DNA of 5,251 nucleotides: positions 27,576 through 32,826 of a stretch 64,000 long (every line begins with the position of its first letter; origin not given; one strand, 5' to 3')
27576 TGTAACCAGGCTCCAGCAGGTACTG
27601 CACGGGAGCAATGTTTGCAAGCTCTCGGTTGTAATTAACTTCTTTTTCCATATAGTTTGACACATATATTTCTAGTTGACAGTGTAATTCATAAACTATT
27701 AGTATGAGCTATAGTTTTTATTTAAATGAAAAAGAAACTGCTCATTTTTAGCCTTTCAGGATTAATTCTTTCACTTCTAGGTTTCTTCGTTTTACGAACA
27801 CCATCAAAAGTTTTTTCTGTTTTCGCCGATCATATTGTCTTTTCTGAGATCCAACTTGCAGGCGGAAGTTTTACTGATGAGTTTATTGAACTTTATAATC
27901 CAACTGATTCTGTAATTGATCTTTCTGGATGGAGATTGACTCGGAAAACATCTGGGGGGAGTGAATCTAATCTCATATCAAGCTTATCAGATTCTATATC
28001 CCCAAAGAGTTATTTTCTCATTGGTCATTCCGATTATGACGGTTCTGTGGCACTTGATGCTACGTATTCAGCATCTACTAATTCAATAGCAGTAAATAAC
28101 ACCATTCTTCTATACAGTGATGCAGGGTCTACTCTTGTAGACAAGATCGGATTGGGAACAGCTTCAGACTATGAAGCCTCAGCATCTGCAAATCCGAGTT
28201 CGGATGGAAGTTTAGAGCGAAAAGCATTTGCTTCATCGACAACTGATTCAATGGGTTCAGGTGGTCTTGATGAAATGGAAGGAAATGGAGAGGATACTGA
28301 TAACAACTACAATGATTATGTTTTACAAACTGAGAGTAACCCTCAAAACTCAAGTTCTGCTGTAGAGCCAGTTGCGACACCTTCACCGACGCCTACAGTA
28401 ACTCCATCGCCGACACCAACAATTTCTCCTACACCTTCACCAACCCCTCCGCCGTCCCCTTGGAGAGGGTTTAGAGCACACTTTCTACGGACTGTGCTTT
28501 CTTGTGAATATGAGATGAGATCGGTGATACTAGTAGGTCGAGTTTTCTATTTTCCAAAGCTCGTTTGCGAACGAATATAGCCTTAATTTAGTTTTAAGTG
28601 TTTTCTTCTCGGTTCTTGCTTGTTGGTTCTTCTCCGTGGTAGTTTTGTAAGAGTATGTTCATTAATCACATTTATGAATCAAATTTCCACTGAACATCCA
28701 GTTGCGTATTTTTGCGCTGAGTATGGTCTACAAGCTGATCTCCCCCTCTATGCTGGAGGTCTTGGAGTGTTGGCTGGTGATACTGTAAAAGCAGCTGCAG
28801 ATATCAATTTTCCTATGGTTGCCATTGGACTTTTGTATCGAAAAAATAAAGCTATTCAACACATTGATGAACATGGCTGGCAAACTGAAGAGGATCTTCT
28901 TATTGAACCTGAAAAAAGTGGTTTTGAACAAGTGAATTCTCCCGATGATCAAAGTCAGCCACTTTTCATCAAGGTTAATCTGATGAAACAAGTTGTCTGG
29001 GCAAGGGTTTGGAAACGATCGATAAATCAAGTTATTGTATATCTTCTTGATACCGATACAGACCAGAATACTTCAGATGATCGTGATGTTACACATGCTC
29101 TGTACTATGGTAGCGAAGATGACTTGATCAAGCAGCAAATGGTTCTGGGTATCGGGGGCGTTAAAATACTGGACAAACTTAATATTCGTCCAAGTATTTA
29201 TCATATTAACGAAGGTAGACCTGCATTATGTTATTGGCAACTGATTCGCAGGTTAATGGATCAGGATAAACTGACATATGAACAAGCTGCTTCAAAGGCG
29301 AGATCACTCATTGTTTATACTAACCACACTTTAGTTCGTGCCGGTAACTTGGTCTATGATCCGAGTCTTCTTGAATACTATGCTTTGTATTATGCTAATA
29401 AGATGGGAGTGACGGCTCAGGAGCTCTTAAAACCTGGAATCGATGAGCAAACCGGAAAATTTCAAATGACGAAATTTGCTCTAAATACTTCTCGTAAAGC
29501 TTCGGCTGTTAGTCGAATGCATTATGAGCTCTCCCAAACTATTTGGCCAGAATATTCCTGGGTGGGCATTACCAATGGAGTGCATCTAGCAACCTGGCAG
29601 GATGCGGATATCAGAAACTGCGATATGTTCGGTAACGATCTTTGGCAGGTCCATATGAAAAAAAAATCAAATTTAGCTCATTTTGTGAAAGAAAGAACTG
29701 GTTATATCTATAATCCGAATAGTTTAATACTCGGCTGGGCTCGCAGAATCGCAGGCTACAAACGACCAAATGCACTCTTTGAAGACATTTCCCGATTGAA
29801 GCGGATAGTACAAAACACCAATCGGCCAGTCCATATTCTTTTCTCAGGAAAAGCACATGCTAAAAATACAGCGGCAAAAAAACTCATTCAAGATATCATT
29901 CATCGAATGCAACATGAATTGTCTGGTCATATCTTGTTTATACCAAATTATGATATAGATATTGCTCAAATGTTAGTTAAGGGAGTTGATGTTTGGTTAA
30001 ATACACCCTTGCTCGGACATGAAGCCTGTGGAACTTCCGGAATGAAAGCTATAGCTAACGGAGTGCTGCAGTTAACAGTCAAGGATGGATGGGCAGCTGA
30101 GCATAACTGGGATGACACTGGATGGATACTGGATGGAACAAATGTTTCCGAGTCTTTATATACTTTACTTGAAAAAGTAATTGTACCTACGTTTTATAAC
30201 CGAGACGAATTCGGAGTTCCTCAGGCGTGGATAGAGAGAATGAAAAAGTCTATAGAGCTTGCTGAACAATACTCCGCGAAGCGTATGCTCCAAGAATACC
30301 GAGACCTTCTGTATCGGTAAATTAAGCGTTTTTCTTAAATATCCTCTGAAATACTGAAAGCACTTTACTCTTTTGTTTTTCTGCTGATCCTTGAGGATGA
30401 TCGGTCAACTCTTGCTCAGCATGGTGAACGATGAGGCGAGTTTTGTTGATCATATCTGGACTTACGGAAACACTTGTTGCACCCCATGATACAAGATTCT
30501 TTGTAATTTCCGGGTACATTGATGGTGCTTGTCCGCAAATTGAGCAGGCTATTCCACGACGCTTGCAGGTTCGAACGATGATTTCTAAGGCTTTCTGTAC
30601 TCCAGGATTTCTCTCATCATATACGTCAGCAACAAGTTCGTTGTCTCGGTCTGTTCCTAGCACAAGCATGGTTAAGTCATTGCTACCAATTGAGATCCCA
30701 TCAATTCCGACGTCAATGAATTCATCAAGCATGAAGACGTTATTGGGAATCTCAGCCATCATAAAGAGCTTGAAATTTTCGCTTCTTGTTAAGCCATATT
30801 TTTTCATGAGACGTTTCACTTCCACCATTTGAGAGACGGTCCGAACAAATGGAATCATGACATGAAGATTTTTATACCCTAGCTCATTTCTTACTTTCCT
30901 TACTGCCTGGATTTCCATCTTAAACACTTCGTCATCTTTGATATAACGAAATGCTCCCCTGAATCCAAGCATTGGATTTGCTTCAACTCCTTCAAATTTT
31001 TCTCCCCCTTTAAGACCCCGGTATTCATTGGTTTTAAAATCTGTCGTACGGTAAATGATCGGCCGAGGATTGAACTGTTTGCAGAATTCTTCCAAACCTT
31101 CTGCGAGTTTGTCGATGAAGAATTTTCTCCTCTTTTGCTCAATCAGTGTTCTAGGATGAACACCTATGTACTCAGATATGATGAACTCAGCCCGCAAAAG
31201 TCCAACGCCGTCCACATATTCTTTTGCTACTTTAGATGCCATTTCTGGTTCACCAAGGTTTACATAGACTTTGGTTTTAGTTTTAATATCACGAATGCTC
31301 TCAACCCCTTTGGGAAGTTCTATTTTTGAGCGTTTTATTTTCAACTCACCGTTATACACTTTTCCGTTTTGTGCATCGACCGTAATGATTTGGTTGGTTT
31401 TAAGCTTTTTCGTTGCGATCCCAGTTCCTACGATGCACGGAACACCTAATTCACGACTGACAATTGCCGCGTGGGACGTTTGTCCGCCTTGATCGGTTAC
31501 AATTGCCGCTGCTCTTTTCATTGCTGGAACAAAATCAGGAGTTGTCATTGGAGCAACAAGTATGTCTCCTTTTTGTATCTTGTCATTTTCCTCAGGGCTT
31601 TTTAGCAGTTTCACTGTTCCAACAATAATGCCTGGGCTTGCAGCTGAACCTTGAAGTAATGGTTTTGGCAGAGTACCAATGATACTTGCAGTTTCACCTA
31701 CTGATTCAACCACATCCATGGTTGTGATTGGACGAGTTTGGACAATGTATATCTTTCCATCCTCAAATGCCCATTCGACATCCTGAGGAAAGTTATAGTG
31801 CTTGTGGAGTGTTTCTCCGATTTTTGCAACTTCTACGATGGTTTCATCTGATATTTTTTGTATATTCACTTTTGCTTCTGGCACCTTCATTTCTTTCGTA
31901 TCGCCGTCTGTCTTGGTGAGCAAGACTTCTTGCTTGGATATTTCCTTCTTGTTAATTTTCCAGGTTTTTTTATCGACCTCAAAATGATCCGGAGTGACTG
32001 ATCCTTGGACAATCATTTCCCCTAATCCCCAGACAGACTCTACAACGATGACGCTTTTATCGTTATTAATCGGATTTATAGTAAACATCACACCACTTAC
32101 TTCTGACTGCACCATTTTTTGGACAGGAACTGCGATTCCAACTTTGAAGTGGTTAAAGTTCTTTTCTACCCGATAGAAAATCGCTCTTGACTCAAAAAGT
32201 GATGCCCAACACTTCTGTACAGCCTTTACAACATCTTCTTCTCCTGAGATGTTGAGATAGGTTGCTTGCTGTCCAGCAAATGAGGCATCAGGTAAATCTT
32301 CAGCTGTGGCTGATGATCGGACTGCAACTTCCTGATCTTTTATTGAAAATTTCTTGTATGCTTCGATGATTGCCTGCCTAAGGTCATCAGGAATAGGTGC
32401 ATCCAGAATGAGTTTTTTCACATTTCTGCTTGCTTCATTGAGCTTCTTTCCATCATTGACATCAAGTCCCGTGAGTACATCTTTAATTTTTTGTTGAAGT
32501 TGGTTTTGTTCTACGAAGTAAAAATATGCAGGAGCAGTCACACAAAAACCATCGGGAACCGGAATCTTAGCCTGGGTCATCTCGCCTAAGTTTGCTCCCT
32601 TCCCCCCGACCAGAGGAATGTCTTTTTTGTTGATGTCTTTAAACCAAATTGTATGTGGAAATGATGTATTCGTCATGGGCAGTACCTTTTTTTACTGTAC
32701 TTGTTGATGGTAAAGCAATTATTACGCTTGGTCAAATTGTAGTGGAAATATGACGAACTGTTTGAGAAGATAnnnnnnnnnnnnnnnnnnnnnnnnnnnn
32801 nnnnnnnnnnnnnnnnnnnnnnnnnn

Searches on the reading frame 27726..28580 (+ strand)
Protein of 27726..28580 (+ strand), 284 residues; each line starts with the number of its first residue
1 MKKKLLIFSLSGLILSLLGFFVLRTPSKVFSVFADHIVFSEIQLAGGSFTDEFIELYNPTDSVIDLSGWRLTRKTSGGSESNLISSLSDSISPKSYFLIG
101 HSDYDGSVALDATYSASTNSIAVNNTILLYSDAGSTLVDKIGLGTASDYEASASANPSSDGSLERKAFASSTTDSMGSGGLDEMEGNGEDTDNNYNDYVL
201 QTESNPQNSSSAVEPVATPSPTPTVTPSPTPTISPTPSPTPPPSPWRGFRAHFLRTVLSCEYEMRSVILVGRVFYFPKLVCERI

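Call 45: search_protein_families(library=pfam, proteins=[window:27726-28580:+], max_evalue=0.00001)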
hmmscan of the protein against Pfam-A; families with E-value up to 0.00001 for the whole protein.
window:27726-28580:+ (284 aa): 1 family
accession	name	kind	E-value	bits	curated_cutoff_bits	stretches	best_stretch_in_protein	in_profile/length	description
PF00932.25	LTD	-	2.6e-14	54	34.3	1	36-143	7-107/109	Lamin Tail Domain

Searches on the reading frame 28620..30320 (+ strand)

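Call 45: search_protein_families(library=pfam, proteins=[window:28620-30320:+], max_evalue=0.00001)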
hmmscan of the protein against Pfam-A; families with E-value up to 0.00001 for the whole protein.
window:28620-30320:+ (566 aa): 1 family
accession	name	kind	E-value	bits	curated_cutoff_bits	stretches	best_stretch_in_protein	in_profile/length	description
PF00343.26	Phosphorylase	-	4.7e-29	101.6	27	2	336-491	414-580/713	Carbohydrate phosphorylase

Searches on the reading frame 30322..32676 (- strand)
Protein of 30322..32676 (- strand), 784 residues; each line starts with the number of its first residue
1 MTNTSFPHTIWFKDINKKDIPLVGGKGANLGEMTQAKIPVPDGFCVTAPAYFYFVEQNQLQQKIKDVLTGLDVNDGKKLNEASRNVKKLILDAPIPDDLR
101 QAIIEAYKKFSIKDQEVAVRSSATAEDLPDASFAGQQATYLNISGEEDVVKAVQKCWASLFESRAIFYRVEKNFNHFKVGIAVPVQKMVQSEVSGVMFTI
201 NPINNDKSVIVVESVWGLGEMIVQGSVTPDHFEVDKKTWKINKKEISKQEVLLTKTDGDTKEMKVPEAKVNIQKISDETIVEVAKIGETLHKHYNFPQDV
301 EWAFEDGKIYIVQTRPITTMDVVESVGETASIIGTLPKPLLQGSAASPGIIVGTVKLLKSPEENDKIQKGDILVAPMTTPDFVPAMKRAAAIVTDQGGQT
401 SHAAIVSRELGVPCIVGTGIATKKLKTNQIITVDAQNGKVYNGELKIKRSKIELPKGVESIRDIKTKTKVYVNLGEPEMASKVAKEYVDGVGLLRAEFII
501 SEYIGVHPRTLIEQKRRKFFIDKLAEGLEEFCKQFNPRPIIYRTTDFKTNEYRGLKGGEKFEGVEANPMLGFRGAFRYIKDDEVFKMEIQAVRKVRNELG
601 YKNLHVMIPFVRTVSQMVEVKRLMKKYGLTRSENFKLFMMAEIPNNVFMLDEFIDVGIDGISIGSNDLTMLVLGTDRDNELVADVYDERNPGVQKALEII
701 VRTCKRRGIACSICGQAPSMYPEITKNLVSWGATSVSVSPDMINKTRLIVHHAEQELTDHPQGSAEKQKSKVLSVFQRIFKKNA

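Call 45: search_protein_families(library=pfam, proteins=[window:30322-32676:-], max_evalue=0.00001)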
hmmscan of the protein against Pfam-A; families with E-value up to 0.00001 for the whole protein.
window:30322-32676:- (784 aa): 3 families
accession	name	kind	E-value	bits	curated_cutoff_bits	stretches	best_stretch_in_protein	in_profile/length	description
PF01326.24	PPDK_N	-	1.4e-116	389.9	27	1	21-321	2-313/328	Pyruvate phosphate dikinase, AMP/ATP-binding domain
PF02896.24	PEP-utilizers_C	-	1.3e-64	218.6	22.8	1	465-754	17-292/293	PEP-utilising enzyme, PEP-binding domain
PF00391.29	PEP-utilizers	-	1.4e-29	101.9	23.1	1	367-438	1-72/72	PEP-utilising enzyme, mobile domain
